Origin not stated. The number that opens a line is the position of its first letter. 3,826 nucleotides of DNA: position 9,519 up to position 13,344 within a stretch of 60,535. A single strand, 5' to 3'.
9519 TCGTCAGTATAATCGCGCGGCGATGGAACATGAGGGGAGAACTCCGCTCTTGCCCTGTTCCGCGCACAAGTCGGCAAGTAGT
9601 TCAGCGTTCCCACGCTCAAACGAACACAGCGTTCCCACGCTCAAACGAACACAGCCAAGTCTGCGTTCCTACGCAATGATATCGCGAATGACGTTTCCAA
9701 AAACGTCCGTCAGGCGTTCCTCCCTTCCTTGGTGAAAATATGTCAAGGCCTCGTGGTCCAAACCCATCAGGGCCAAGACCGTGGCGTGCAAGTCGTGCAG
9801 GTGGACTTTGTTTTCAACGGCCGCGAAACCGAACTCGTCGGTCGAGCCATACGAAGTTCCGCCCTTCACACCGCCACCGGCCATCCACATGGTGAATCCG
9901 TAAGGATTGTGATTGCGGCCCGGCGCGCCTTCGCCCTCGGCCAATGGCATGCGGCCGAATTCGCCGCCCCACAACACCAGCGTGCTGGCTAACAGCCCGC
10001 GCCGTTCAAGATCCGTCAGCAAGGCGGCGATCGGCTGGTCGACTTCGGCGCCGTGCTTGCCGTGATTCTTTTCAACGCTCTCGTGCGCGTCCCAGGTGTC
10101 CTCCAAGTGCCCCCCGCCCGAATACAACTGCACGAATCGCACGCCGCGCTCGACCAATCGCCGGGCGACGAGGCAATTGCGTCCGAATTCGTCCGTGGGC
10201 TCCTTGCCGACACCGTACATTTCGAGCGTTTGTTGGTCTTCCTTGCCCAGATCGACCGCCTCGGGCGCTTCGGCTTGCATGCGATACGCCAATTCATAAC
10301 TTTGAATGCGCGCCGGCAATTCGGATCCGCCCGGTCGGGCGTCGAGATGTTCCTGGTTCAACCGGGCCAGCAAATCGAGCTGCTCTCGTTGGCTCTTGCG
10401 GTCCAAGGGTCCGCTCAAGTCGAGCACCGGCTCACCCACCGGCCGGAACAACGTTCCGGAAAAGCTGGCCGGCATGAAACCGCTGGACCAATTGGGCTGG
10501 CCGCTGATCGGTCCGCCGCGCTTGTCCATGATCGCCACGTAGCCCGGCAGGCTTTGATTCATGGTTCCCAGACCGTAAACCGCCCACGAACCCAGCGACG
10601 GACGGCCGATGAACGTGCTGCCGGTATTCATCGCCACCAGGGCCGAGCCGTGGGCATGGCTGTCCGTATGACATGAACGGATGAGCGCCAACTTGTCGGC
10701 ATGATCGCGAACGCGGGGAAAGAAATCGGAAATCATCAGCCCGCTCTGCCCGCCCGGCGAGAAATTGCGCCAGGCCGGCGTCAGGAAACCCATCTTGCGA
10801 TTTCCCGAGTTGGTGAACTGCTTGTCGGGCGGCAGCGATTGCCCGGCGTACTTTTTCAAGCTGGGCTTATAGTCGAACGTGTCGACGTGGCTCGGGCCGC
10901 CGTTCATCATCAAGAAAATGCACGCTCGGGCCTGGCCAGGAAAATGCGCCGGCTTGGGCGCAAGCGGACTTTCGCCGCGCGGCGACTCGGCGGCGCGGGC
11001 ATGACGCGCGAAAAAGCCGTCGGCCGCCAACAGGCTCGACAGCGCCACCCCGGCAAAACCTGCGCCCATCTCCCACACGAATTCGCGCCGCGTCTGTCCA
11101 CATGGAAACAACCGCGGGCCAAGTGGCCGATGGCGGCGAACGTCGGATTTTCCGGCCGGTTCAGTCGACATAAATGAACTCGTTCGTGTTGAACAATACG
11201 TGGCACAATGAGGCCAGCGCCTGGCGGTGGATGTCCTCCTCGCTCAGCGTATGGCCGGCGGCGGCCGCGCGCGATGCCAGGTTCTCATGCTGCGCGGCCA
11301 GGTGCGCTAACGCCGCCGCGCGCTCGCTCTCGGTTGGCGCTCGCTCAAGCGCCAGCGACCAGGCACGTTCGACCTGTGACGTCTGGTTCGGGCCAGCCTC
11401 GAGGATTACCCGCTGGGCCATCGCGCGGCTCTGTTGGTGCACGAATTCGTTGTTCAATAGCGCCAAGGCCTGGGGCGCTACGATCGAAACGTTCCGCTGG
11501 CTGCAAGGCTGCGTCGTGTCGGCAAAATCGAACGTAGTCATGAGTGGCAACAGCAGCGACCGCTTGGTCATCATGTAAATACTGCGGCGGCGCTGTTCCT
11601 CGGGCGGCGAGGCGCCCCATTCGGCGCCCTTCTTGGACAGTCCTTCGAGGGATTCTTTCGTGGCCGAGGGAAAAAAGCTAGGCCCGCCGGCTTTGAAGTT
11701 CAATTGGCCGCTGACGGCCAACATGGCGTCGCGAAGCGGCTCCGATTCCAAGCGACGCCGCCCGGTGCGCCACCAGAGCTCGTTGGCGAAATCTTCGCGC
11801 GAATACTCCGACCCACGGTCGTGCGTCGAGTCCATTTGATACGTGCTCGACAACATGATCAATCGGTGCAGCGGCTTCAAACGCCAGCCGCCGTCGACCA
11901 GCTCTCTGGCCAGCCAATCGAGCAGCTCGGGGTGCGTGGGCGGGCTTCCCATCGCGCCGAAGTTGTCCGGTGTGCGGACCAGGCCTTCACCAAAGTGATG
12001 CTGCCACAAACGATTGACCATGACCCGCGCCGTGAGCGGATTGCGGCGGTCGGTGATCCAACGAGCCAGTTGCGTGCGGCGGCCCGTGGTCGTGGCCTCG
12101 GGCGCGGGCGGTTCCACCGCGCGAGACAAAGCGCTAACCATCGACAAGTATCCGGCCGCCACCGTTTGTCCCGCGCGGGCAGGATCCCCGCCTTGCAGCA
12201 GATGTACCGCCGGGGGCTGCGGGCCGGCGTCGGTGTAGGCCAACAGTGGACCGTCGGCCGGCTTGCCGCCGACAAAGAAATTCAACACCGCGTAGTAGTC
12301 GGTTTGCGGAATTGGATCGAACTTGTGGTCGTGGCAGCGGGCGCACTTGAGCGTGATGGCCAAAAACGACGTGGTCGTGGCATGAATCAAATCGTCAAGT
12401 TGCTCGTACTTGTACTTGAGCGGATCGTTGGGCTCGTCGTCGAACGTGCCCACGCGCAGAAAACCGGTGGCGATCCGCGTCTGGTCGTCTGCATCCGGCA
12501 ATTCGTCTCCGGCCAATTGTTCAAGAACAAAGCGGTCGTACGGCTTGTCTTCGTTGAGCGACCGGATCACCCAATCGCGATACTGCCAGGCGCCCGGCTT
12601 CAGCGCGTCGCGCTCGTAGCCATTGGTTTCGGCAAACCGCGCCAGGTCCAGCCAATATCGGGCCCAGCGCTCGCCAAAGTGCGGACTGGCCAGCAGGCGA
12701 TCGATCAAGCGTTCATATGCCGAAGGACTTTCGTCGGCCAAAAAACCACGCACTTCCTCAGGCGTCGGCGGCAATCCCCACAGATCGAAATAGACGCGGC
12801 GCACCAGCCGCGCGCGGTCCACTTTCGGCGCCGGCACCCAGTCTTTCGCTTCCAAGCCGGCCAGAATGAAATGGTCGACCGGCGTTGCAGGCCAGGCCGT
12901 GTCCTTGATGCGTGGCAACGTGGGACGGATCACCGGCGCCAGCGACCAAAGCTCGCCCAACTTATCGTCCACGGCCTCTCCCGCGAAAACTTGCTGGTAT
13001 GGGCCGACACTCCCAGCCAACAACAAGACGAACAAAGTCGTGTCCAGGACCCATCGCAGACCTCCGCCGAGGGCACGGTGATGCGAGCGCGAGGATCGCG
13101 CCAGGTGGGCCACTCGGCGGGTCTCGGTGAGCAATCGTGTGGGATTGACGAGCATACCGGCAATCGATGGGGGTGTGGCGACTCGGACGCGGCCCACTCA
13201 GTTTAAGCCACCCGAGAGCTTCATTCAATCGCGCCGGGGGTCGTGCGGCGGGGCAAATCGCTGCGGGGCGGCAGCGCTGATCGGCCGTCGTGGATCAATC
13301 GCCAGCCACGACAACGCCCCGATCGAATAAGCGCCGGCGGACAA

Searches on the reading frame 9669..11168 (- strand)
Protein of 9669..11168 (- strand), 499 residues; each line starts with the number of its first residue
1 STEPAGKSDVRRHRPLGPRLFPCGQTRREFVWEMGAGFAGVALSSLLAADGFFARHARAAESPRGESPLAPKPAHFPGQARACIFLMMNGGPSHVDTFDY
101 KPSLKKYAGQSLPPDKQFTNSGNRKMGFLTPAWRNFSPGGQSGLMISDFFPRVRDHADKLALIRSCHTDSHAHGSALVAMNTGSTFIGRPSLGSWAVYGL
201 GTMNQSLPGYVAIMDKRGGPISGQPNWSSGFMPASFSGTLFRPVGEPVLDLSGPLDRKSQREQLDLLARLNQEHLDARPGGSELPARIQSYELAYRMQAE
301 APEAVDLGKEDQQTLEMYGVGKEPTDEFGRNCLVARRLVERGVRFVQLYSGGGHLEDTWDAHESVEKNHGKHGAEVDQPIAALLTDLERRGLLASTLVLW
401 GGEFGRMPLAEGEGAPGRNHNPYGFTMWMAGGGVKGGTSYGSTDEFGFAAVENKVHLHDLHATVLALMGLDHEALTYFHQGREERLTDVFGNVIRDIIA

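Call 63: search_protein_families(library=pfam, proteins=[window:9669-11168:-], max_evalue=0.001)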
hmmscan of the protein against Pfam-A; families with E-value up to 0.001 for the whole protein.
window:9669-11168:- (499 aa): 1 family
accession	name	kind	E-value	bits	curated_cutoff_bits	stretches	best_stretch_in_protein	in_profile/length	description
PF07394.17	DUF1501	-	3.2e-153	511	27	1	80-498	1-390/390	Protein of unknown function (DUF1501)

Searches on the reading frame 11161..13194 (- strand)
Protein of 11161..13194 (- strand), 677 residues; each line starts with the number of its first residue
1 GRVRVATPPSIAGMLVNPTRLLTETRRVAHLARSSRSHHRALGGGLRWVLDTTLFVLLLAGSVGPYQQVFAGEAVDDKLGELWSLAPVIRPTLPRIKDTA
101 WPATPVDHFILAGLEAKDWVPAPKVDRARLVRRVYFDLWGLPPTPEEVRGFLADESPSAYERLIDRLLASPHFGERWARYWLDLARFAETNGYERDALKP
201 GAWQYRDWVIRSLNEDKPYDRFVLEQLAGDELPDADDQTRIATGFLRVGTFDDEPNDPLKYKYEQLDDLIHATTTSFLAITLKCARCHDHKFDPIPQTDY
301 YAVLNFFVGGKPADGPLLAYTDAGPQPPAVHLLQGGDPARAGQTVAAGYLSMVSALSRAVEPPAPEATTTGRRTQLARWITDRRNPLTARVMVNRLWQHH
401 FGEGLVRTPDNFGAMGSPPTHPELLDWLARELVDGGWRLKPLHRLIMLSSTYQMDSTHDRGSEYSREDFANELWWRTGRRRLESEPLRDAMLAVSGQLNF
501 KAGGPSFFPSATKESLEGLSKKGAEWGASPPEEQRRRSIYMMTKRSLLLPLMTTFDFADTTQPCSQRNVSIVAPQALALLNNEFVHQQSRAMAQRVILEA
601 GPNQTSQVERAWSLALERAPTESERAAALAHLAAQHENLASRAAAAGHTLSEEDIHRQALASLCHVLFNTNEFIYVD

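Call 63: search_protein_families(library=pfam, proteins=[window:11161-13194:-], max_evalue=0.001)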
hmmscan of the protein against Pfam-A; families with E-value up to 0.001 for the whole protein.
window:11161-13194:- (677 aa): 2 families
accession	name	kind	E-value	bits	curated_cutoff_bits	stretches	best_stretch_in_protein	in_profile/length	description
PF07587.16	PSD1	-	1.7e-91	306.4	28.5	1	372-631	1-243/244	Protein of unknown function (DUF1553)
PF07583.16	PSCyt2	-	8.2e-85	284.4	29.8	1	105-307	1-204/209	Protein of unknown function (DUF1549)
